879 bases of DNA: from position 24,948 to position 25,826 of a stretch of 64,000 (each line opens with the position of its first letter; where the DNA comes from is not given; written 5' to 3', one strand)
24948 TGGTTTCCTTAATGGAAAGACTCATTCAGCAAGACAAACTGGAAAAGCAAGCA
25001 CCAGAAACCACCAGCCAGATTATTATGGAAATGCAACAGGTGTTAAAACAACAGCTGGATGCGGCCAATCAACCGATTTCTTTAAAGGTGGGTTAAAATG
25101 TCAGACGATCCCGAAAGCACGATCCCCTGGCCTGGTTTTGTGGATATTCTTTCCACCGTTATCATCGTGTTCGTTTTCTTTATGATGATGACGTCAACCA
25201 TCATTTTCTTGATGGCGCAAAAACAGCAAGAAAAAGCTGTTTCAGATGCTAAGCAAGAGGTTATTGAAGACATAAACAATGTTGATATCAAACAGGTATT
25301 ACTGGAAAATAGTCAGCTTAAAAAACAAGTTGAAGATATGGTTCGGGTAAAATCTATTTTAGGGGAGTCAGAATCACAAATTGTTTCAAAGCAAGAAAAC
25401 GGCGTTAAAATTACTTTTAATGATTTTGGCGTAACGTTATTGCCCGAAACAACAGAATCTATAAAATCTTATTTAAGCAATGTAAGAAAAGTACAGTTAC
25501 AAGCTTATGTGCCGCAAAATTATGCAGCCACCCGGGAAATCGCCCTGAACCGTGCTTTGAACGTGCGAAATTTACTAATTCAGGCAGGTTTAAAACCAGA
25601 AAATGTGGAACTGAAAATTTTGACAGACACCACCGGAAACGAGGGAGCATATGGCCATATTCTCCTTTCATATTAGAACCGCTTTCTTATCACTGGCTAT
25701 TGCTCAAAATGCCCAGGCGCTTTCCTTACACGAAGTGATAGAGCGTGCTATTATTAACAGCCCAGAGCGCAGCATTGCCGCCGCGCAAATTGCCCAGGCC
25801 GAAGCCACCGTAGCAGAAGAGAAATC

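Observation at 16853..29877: SPI-4-like locus: giant RTX adhesin plus T1SS with an embedded MotA/MotB-like (SiiB/SiiA-like) proton-channel pair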

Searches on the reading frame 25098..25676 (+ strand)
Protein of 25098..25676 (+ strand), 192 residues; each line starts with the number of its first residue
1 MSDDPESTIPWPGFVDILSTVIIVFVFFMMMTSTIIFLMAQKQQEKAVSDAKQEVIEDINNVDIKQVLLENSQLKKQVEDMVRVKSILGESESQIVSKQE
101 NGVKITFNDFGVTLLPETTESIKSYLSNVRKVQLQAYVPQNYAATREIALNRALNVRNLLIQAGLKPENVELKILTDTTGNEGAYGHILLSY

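Call 5: search_protein_families(library=pfam, proteins=[window:25098-25676:+], max_evalue=0.1)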
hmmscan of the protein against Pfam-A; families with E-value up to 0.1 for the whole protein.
window:25098-25676:+ (192 aa): 4 families
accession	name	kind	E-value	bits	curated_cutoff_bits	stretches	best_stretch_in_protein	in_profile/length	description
PF00691.25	OmpA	-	0.00029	21.5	27.2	1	119-173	17-77/98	OmpA family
PF06667.17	PspB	-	0.031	14.8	25.6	1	16-59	3-46/73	Phage shock protein B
PF03547.23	Mem_trans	-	0.063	12.3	25.7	1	17-87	125-184/343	Membrane transport protein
PF12698.13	ABC2_membrane_3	-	0.084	12.4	31.6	0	19-189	9-164/347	ABC-2 family transporter protein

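Call 6: search_protein_families(library=padloc, proteins=[window:25098-25676:+], max_evalue=0.1)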
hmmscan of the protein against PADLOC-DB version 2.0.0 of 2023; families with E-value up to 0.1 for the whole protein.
window:25098-25676:+ (192 aa): 2 families
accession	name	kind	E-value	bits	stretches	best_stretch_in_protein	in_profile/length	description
PDLC00651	ZorB3|ZorB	-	0.0038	14.8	0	7-52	12-56/215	MotB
PDLC00609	ZorB1|ZorB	-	0.011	13.3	1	8-61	16-71/232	MotB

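Call 7: search_protein_families(library=ncbifam, proteins=[window:25098-25676:+], max_evalue=0.01)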
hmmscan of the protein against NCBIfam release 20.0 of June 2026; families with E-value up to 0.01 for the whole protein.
window:25098-25676:+ (192 aa): 5 families
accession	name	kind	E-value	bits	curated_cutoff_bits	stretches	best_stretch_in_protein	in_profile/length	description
NF006543.0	PRK09039.1-2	equivalog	5.8e-06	26.3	305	1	11-57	17-57/350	peptidoglycan -binding protein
NF006544.0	PRK09039.1-3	equivalog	4.7e-05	23.2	362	1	11-94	16-96/343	peptidoglycan -binding protein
NF006545.0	PRK09039.1-4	equivalog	7.6e-05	22.5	372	1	11-81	16-86/342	peptidoglycan -binding protein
NF006546.0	PRK09039.1-5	equivalog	0.0033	16.8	615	1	11-77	16-79/343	peptidoglycan -binding protein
NF006547.1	PRK09040.1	equivalog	0.0074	15.7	194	0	6-53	9-55/213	hypothetical protein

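Call 9: search_solved_structures(query=window:25098-25676:+, max_evalue=1, show_alignments=2)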
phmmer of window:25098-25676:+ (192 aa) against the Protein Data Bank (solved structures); distinct sequences matched with E-value up to 1: 4.
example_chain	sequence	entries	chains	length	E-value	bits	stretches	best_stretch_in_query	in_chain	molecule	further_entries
6ykp_F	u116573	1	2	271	0.006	19.9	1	10-174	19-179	Chemotaxis protein MotB, putative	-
6ykr_F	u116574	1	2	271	0.012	18.9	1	9-174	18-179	Chemotaxis protein MotB, putative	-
9hmf_M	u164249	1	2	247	0.26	14.6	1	16-174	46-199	Chemotaxis protein MotB, putative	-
6ykm_F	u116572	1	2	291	0.41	13.9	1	18-174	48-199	Chemotaxis protein MotB, putative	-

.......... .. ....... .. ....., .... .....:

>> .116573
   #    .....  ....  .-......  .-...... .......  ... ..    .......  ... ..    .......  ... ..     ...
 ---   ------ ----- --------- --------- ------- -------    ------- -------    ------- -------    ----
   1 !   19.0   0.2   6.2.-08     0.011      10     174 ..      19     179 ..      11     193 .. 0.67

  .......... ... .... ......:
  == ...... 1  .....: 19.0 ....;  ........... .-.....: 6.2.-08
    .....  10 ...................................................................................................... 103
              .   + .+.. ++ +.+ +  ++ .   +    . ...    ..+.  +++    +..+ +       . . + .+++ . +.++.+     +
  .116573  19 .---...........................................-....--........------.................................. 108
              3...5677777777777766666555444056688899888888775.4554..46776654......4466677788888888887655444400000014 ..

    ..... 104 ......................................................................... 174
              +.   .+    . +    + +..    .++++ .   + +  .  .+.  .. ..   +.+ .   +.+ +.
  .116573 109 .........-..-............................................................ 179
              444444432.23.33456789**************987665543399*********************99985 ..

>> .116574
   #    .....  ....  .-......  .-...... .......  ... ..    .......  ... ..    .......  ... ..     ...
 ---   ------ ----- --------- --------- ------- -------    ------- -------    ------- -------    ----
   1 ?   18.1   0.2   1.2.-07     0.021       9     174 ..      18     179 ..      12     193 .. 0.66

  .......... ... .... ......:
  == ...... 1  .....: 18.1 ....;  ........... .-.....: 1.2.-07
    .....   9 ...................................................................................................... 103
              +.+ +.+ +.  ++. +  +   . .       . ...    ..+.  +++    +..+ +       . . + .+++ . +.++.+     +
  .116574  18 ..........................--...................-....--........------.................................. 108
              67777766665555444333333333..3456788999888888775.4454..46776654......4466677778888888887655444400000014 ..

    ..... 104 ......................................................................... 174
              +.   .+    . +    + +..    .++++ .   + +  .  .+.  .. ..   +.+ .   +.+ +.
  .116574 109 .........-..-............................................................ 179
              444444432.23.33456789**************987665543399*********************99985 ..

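Call 30: search_protein_families(library=ncbifam, proteins=[window:25098-25676:+], max_evalue=10)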
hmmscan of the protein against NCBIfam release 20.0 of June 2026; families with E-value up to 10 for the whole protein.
window:25098-25676:+ (192 aa): 8 families
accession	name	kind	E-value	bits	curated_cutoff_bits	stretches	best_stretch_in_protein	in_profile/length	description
NF006543.0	PRK09039.1-2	equivalog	5.8e-06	26.3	305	2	11-57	17-57/350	peptidoglycan -binding protein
NF006544.0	PRK09039.1-3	equivalog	4.7e-05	23.2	362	1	11-94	16-96/343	peptidoglycan -binding protein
NF006545.0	PRK09039.1-4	equivalog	7.6e-05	22.5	372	1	11-81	16-86/342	peptidoglycan -binding protein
NF006546.0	PRK09039.1-5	equivalog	0.0033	16.8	615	1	11-77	16-79/343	peptidoglycan -binding protein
NF006547.1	PRK09040.1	equivalog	0.0074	15.7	194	1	6-53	9-55/213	hypothetical protein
NF009420.1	PRK12785.1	equivalog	0.076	12.8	197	1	21-96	24-98/161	flagellar basal body-associated protein FliL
TIGR01938.1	nqrC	equivalog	0.11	12.1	144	1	17-101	7-88/251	NADH:ubiquinone reductase (Na(+)-transporting) subunit C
NF006542.0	PRK09039.1-1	equivalog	0.27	10.1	388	1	11-78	16-83/627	peptidoglycan -binding protein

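Call 46: search_solved_structures(query=A2, max_evalue=10, show_alignments=0)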
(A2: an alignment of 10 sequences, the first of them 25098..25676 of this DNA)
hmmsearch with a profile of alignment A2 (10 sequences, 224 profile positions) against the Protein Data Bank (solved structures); distinct sequences matched with E-value up to 10: 27.
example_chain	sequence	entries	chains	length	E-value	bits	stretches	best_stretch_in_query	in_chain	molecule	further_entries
4bgn_A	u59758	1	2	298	0.12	15.3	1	26-105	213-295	VOLTAGE-GATED SODIUM CHANNEL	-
6u83_A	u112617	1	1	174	0.14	15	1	117-201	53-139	Outer membrane associated protein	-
8k8d_A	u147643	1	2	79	0.25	14.2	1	51-107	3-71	CCAAT/enhancer-binding protein beta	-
1hjb_A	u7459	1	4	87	0.25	14.2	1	52-108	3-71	CCAAT/ENHANCER BINDING PROTEIN BETA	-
7upz_A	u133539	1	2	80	0.28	14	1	49-107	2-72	CCAAT/enhancer-binding protein beta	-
1gtw_A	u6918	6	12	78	0.49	13.3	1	52-107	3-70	CAAT/ENHANCER BINDING PROTEIN BETA | CCAAT/ENHANCER BINDING PROTEIN BETA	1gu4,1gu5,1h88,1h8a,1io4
9e5c_6k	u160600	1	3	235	0.57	13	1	67-110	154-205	Dynein arm light chain, axonemal, putative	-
4jzl_A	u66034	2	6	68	0.58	13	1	84-126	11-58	B-cell receptor-associated protein 31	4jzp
6mg3_A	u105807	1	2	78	0.58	13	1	52-108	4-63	CCAAT/enhancer-binding protein beta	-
9mlu_C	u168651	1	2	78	0.61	12.9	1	84-132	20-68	Fibronectin-binding protein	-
2e42_A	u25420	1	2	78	0.66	12.8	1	45-107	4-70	CCAAT/enhancer-binding protein beta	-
4ug3_A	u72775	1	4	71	0.69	12.8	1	52-100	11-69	CELL CYCLE PROTEIN GPSB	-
8xwx_E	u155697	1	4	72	0.77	12.6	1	84-126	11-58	B-cell receptor-associated protein 31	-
6mg1_A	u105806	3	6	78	0.82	12.5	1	53-108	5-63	CCAAT/enhancer-binding protein beta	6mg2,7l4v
7a4y_E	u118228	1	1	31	0.84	12.5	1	79-100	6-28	Coiled-coil P5 peptide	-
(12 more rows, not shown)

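Call 48: find_homologous_proteins(query=A2, max_evalue=0.001)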
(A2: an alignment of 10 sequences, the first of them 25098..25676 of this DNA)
Query A2 (10 sequences) (192 aa, profile of the alignment): 449 proteins with E <= 0.001 among 6685 candidates; the best 120 are listed.
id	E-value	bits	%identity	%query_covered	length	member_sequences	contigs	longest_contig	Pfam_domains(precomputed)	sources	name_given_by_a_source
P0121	3.6e-79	284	28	89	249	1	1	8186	-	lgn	-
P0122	4.3e-79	283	28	89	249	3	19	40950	-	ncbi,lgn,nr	ncbi:MAG: hypothetical protein KJ017_13575 [Alphaproteobacteria bacterium]|nr:hypothetical protein [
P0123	1.7e-78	281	28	89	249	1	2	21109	-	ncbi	-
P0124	1.9e-78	281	28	89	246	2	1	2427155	-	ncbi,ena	-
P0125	1.1e-76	275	28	97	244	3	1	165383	-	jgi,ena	-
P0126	1.7e-76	275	30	85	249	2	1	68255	-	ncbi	-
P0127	6.8e-76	273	28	97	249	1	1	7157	-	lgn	-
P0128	3.4e-74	267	29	97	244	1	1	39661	-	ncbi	-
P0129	5.6e-74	267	27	97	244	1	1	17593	-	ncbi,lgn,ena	-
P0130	7.0e-74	266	27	89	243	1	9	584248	PF10805.15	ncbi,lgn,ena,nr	ncbi:MAG: hypothetical protein KDI90_07285 [Alphaproteobacteria bacterium]|nr:hypothetical protein [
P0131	4.7e-73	264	26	97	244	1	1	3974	-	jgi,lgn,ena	-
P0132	9.9e-72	259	26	90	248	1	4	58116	-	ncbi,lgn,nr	ncbi:MAG: hypothetical protein KDI46_04040 [Alphaproteobacteria bacterium]|nr:hypothetical protein [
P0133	2.7e-71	258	26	90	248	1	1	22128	-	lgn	-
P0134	7.1e-71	256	29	89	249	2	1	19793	-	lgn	-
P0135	2.5e-70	255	27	89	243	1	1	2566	PF10805.15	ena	-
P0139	7.6e-70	253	27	85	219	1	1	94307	-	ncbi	ncbi:MAG: hypothetical protein AB8B48_17705 [Pseudomonadales bacterium]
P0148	2.8e-67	245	26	97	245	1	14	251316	PF00691.26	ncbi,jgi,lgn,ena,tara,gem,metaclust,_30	tara:strand:- start:661 stop:1398 length:738 start_codon:yes stop_codon:yes gene_type:complete|metac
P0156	1.0e-64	236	27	89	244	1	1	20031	PF28175.1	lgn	-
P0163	4.6e-62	228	30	87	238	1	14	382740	PF28175.1,PF12698.14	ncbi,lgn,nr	ncbi:MAG: hypothetical protein DYH13_07660 [Alphaproteobacteria bacterium PRO2]|nr:hypothetical prot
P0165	6.6e-62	227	27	90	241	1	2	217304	-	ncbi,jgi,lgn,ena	ncbi:MAG: hypothetical protein WC043_08090 [Pseudobdellovibrionaceae bacterium]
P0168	2.9e-61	225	28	83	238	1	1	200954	PF28175.1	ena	-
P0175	1.5e-59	219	29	85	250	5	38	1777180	-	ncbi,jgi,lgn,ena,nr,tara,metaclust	ncbi:MAG: hypothetical protein VX740_00470 [Pseudomonadota bacterium]|jgi:hypothetical protein|nr:hy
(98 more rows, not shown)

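Call 49: search_protein_families(library=pfam, proteins=[P0156, P0163, P0168, P0130, P0148], max_evalue=0.01)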
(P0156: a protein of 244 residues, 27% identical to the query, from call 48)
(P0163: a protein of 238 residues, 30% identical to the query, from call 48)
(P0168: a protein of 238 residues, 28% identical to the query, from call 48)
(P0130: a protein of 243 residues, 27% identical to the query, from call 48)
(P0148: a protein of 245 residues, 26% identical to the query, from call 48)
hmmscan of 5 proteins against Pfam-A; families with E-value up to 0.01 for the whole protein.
P0156 (244 aa): 4 families
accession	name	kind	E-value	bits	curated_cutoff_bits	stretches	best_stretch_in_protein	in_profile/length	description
PF00691.25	OmpA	-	0.0019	19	27.2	1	146-222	2-76/98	OmpA family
PF02183.23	HALZ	-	0.0033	18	28.1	1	94-119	16-41/43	Homeobox associated leucine zipper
PF12725.13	DUF3810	-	0.0047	16.8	28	1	15-108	60-153/311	Protein of unknown function (DUF3810)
PF04977.20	DivIC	-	0.0065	16.7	28.9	1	89-117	23-51/80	Septum formation initiator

P0163 (238 aa): 2 families
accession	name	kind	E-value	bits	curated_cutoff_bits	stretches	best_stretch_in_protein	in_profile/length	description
PF12698.13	ABC2_membrane_3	-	3.1e-05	23.7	31.6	1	21-170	2-131/347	ABC-2 family transporter protein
PF13858.11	DUF4199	-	0.00068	20.6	32.3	1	16-92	63-138/165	Protein of unknown function (DUF4199)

P0168 (238 aa): 6 families
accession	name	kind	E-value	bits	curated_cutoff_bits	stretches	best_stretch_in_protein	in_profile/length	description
PF19745.5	FUT8_N_cat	-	0.0006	19.1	27.6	1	24-147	11-139/499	Alpha-(1,6)-fucosyltransferase N- and catalytic domains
PF07926.17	TPR_MLP1_2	-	0.0012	19.2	36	1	43-125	12-94/129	TPR/MLP1/MLP2-like protein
PF06785.16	UPF0242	-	0.0021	18.6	33.5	1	49-134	56-136/194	Uncharacterised protein family (UPF0242) N-terminus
PF00691.25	OmpA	-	0.0024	18.6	27.2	0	139-223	2-84/98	OmpA family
PF25667.1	ASFV_P17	-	0.0044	17.5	27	1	13-55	33-75/117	African swine fever virus minor capsid protein p17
PF02932.22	Neur_chan_memb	-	0.0087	16.8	28.1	0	24-155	65-184/233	Neurotransmitter-gated ion-channel transmembrane region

P0130 (243 aa): 1 family
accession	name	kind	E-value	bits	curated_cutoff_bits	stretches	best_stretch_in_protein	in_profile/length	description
PF00691.25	OmpA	-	0.0011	19.8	27.2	1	142-219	2-77/98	OmpA family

P0148 (245 aa): 7 families
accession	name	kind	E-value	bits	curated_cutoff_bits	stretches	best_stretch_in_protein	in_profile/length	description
PF00691.25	OmpA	-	4.5e-06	27.4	27.2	1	145-235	1-88/98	OmpA family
PF06667.17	PspB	-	0.00023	21.6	25.6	1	18-63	3-49/73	Phage shock protein B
PF06785.16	UPF0242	-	0.0015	19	33.5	1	31-130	43-137/194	Uncharacterised protein family (UPF0242) N-terminus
PF25667.1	ASFV_P17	-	0.0017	18.8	27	1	12-53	33-74/117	African swine fever virus minor capsid protein p17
PF19745.5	FUT8_N_cat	-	0.003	16.8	27.6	1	26-124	11-102/499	Alpha-(1,6)-fucosyltransferase N- and catalytic domains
PF18495.6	VbhA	-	0.0033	17.8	25.9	1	61-86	19-44/47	Antitoxin VbhA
PF12725.13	DUF3810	-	0.0038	17.1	28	1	15-124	60-155/311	Protein of unknown function (DUF3810)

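Call 52: search_solved_structures(query=A3, max_evalue=10, show_alignments=0)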
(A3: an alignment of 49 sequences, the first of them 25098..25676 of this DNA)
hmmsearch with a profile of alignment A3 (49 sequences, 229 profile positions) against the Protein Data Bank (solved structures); distinct sequences matched with E-value up to 10: 104 (the best 60 are shown).
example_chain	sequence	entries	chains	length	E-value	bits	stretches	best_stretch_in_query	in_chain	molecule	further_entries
9hmf_M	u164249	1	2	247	5e-05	26.4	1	33-210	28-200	Chemotaxis protein MotB, putative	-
6ykm_F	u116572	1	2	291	0.00013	25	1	33-210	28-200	Chemotaxis protein MotB, putative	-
6ykp_F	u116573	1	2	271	0.0068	19.4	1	63-210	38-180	Chemotaxis protein MotB, putative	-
6ykr_F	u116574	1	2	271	0.0068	19.4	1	63-210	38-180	Chemotaxis protein MotB, putative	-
8k8d_A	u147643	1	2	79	0.013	18.4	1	45-113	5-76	CCAAT/enhancer-binding protein beta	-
1hjb_A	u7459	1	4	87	0.018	18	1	45-113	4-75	CCAAT/ENHANCER BINDING PROTEIN BETA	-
6mg3_A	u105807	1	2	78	0.02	17.9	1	63-113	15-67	CCAAT/enhancer-binding protein beta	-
6ftj_1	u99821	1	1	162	0.02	17.8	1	27-114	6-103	Dolichyl-diphosphooligosaccharide--protein glycosyltransferase subunit 1,RPN1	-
6mg1_A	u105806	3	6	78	0.022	17.7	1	67-113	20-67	CCAAT/enhancer-binding protein beta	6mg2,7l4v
2e42_A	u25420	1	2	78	0.025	17.5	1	45-113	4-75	CCAAT/enhancer-binding protein beta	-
7upz_A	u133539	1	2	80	0.026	17.4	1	47-113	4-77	CCAAT/enhancer-binding protein beta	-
1gtw_A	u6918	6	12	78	0.028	17.4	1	45-113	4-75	CAAT/ENHANCER BINDING PROTEIN BETA | CCAAT/ENHANCER BINDING PROTEIN BETA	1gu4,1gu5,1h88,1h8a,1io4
1h89_A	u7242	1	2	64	0.029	17.3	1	69-113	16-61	CAAT/ENHANCER BINDING PROTEIN BETA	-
2e43_A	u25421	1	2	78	0.029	17.3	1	45-113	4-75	CCAAT/enhancer-binding protein beta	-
9y6s_6n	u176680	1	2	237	0.031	17.2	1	67-145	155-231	Dynein arm light chain, putative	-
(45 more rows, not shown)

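Call 64: predict_structure(alignment_id=A3)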
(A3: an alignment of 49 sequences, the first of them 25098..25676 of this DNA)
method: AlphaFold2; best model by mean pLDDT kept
length: 192 residues; sequences in the alignment: 49
mean_pLDDT: 84.7   pTM: 0.56
mean pLDDT of the five models: 84.7, 82.6, 82.1, 81.9, 81.1
residues with pLDDT >= 90: 100; 70-90: 60; 50-70: 31; < 50: 1
segments of 3 or more residues with pLDDT < 50: none
pLDDT, mean of each block of 10 residues (from residue 1): 58 86 98 96 90 73 66 74 63 93 92 93 90 93 85 95 96 89 78 90
secondary structure, 60 per line:
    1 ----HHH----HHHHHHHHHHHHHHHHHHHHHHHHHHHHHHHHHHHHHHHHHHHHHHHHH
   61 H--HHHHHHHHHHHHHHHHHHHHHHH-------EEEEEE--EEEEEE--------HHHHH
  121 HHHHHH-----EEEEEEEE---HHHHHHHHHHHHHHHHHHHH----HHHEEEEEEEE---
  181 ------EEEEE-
elements in order: H12-61 H64-86 E94-99 E102-107 H116-126 E132-139 H143-162 E170-177 E187-191

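Call 70: fold_search(model_id=the predicted structure, library=pdb)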
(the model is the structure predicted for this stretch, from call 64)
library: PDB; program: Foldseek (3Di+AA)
matches with E <= 10: 1429; with E <= 0.001: 69
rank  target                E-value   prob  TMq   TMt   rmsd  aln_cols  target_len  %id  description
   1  6u83                  1.4e-06  1.00  0.37  0.44   5.7       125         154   19  OmpA-like domain of FopA1 from Francisella tularensis subsp. tularensis SCHU S4 (released 2019-09-18)
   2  6jfw_A                1.8e-06  1.00  0.38  0.49  12.3       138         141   11  Crystal structure of PA0833 periplasmic domain from Pseudomonas aeruginosa reveals an unexpected enlarged peptidoglyca (released 2019-03-20)
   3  3s06_B                3.4e-06  1.00  0.35  0.44   5.0       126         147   16  The crystal structure of the periplasmic domain of Helicobacter pylori MotB (residues 97-256, P3121). (released 2012-03-14)
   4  3s0h_D                3.8e-06  1.00  0.36  0.41   5.0       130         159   15  The crystal structure of the periplasmic domain of Helicobacter pylori MotB (residues 90-256). (released 2012-03-14)
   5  3s0h_B                1.0e-05  1.00  0.35  0.40   5.2       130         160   15  The crystal structure of the periplasmic domain of Helicobacter pylori MotB (residues 90-256). (released 2012-03-14)
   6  3s0w_A                1.6e-05  1.00  0.36  0.42   5.0       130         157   15  The crystal structure of the periplasmic domain of Helicobacter pylori MotB (residues 78-256). (released 2012-03-14)
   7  3s0h_C                1.7e-05  1.00  0.34  0.37   6.6       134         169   15  The crystal structure of the periplasmic domain of Helicobacter pylori MotB (residues 90-256). (released 2012-03-14)
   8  2zvz_B                2.2e-05  1.00  0.35  0.40  18.6       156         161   17  Structure of the periplasmic domain of MotB from Salmonella (crystal form III) (released 2009-09-01)
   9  2zov                  2.2e-05  1.00  0.35  0.39  16.4       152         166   16  Structure of the periplasmic domain of MotB from Salmonella (crystal form I) (released 2009-06-09)
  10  6qvp_B                2.3e-05  1.00  0.42  0.77   2.4       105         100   11  Crystal structure of the peptidoglycan-binding domain of SiiA from Salmonella enterica (released 2019-08-28)
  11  3s0y_B                2.5e-05  1.00  0.36  0.42   6.2       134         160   16  The crystal structure of the periplasmic domain of MotB (residues 64-256). (released 2012-03-14)
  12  6ikj_A                2.6e-05  1.00  0.37  0.49   4.4       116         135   14  Crystal structure of YfiB(F48S) (released 2019-03-13)
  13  4zhv_A                2.6e-05  1.00  0.37  0.49  11.3       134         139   13  Crystal structure of a bacterial signalling protein (released 2016-04-27)
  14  3s02_B                2.8e-05  1.00  0.35  0.44   4.9       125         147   14  The crystal structure of the periplasmic domain of Helicobacter pylori MotB (residues 103-256) (released 2012-03-14)
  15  6qvp_C                3.0e-05  1.00  0.44  0.80   2.4       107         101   10  Crystal structure of the peptidoglycan-binding domain of SiiA from Salmonella enterica (released 2019-08-28)
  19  6qvp_E                4.1e-05  1.00  0.43  0.74   2.9       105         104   11  Crystal structure of the peptidoglycan-binding domain of SiiA from Salmonella enterica (released 2019-08-28)
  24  6qvp_D                6.1e-05  1.00  0.43  0.79   2.3       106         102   10  Crystal structure of the peptidoglycan-binding domain of SiiA from Salmonella enterica (released 2019-08-28)
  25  6qvp_A                6.1e-05  1.00  0.42  0.73   3.1       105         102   12  Crystal structure of the peptidoglycan-binding domain of SiiA from Salmonella enterica (released 2019-08-28)
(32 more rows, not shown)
